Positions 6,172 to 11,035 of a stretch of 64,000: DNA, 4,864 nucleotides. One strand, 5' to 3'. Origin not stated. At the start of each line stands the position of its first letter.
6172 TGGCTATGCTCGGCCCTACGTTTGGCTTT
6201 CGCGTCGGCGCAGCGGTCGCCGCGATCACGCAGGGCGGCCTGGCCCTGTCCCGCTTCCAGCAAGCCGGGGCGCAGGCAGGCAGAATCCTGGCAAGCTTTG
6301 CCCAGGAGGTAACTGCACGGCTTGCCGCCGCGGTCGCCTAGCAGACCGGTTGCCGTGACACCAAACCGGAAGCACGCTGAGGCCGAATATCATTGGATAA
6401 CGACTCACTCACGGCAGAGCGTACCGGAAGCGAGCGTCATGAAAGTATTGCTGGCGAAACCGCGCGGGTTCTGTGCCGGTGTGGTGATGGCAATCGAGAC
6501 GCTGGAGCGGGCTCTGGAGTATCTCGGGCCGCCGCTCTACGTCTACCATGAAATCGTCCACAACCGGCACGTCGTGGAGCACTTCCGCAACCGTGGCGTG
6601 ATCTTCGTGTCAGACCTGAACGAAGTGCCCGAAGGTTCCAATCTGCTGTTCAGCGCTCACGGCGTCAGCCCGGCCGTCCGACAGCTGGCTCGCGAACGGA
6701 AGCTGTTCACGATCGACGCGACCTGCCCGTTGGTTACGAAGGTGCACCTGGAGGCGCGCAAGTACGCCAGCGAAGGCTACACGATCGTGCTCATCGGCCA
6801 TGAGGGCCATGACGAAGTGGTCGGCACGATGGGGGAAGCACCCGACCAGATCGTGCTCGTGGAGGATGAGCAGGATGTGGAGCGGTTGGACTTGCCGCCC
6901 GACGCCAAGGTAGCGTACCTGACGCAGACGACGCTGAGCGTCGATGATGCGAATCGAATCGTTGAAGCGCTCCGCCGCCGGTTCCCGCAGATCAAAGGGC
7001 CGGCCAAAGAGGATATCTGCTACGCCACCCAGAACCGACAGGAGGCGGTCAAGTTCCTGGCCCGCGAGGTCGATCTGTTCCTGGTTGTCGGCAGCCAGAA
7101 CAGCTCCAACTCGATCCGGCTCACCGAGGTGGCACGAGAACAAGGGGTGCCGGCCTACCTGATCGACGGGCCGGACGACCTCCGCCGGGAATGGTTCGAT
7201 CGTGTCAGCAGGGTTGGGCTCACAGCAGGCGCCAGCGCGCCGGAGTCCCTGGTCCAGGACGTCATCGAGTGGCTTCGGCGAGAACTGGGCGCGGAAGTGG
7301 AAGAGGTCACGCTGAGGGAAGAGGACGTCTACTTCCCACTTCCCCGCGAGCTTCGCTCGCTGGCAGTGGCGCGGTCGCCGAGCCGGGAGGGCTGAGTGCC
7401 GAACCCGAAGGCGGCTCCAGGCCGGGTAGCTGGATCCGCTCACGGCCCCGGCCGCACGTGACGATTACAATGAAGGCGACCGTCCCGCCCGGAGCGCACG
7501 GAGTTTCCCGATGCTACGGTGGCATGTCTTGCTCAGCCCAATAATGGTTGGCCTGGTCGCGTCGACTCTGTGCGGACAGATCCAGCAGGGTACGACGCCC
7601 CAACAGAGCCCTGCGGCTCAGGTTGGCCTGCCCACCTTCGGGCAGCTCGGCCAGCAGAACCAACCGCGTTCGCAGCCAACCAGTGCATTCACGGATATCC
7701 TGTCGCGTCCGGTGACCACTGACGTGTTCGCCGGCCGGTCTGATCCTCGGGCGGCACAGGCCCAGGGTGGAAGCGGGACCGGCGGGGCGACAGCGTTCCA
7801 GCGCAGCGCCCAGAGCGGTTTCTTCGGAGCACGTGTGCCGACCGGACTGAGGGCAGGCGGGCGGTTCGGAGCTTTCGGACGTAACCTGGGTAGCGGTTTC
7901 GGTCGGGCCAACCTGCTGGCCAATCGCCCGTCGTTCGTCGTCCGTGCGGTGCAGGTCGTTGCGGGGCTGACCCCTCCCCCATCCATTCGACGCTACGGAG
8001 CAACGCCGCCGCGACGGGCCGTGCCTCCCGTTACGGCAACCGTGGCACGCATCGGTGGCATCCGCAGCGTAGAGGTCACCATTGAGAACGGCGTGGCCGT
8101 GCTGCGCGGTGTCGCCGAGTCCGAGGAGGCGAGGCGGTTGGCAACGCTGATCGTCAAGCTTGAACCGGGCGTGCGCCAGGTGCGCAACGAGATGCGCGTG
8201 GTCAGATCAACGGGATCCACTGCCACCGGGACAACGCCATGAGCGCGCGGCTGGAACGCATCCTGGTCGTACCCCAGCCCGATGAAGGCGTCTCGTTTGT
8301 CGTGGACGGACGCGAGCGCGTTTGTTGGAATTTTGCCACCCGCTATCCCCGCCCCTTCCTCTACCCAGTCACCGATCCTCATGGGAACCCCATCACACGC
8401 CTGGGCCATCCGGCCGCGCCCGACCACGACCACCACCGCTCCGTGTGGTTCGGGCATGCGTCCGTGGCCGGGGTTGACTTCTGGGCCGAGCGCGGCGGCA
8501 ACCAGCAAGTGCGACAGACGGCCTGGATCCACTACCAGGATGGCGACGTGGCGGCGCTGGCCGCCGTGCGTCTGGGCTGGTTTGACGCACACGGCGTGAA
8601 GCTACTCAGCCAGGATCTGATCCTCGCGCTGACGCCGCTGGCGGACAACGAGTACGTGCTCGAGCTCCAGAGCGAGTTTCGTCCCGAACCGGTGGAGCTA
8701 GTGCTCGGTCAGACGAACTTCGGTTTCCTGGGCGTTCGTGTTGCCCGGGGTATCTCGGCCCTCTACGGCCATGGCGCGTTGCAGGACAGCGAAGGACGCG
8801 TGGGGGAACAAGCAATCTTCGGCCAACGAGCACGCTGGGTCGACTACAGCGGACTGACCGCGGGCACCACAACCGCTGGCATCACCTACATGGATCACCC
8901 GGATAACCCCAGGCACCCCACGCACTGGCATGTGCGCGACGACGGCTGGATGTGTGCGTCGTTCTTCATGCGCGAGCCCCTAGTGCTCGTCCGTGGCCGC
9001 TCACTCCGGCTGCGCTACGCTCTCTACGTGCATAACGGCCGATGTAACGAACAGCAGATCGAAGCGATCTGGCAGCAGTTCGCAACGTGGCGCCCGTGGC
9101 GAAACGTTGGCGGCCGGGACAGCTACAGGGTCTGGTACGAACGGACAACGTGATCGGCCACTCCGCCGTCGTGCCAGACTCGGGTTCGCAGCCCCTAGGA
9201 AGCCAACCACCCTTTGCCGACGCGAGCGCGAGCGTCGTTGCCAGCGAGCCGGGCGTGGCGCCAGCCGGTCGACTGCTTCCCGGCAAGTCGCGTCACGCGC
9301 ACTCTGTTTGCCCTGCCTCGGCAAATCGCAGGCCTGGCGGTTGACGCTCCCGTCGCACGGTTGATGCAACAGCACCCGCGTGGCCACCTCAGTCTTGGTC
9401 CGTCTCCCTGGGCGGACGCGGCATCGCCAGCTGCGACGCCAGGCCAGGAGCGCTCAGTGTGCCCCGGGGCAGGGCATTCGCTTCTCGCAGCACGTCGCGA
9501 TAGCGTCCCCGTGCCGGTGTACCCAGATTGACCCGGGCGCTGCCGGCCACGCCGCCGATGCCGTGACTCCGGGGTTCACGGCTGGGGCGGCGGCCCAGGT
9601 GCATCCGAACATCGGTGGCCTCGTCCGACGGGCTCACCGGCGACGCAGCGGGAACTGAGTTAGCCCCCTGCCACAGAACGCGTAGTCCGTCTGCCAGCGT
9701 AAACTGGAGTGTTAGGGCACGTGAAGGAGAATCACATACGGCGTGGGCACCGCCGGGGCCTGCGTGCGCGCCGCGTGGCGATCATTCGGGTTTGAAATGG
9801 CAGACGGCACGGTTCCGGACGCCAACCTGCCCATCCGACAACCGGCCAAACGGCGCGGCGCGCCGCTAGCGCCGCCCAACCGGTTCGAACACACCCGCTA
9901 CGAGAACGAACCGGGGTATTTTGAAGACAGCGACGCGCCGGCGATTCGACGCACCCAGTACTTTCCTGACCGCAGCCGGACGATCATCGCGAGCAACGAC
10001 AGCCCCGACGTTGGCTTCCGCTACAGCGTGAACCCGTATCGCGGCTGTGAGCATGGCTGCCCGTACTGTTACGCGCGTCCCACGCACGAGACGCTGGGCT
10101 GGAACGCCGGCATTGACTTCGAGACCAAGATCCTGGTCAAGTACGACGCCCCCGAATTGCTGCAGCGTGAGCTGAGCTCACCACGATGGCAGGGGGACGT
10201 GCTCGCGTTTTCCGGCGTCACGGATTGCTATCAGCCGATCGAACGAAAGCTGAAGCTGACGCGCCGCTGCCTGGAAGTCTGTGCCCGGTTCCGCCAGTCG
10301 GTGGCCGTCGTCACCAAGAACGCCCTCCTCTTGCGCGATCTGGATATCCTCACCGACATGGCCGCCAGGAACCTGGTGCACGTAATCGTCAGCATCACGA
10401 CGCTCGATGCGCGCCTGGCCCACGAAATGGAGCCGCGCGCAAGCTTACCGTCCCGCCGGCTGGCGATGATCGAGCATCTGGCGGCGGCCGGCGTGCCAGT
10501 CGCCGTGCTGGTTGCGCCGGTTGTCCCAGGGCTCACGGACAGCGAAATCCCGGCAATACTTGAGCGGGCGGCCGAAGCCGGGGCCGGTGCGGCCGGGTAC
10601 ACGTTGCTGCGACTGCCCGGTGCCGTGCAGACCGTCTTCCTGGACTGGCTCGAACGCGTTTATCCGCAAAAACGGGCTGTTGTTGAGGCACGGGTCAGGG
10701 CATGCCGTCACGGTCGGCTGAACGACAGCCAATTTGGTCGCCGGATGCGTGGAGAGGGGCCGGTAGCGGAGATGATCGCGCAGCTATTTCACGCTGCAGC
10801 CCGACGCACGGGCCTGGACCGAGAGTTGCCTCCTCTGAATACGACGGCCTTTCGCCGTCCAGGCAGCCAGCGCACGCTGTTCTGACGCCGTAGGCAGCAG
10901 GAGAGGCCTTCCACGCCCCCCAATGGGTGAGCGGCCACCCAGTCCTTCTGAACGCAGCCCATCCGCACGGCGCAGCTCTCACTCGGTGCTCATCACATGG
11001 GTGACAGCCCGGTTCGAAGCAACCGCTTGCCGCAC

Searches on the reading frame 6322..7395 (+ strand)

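Call 58: search_protein_families(library=pfam, proteins=[window:6322-7395:+], max_evalue=0.00001)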
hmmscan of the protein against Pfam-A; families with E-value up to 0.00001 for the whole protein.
window:6322-7395:+ (357 aa): 1 family
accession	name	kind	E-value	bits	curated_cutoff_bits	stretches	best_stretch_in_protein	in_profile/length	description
PF02401.23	LYTB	-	1.6e-98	329.7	24.5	1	42-318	1-266/267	LytB protein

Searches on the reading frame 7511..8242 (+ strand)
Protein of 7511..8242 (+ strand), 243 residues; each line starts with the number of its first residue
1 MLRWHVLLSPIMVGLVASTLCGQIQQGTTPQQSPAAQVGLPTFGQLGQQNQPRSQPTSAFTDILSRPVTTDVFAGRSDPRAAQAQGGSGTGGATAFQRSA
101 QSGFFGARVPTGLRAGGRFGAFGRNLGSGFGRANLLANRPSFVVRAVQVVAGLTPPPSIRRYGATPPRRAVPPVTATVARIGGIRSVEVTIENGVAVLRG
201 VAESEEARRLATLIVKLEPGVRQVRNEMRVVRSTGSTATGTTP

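Call 58: search_protein_families(library=pfam, proteins=[window:7511-8242:+], max_evalue=0.00001)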
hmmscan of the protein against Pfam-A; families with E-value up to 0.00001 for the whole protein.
window:7511-8242:+ (243 aa): 1 family
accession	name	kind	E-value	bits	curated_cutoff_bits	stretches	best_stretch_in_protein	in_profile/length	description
PF04972.22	BON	-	1.2e-09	38.7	27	1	185-231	22-68/69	BON domain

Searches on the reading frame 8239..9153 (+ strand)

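Call 58: search_protein_families(library=pfam, proteins=[window:8239-9153:+], max_evalue=0.00001)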
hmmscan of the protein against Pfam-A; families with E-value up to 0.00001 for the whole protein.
window:8239-9153:+ (304 aa): 1 family
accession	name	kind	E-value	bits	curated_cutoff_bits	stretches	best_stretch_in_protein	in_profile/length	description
PF14100.11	DUF6807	-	5e-65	220.2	27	1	18-279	2-270/270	Family of unknown function (DUF6807)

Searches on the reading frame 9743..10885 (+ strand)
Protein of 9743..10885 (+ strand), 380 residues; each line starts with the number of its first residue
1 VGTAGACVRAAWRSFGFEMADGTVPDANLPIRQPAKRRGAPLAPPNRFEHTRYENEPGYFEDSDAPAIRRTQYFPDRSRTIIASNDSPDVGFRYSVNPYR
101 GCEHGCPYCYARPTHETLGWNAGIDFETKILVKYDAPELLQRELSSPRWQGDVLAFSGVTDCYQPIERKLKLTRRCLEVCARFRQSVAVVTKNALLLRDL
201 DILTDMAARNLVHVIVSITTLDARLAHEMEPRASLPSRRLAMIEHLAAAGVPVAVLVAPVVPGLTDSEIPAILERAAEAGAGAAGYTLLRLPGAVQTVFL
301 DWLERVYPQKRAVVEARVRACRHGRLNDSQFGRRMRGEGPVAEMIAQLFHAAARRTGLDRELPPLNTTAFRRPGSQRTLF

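Call 60: search_protein_families(library=pfam, proteins=[window:9743-10885:+], max_evalue=0.00001)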
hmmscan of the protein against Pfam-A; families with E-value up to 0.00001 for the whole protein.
window:9743-10885:+ (380 aa): 1 family
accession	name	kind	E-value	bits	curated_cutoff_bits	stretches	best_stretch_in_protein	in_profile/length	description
PF04055.27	Radical_SAM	-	5.5e-16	59.6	29.5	1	96-275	1-165/166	Radical SAM superfamily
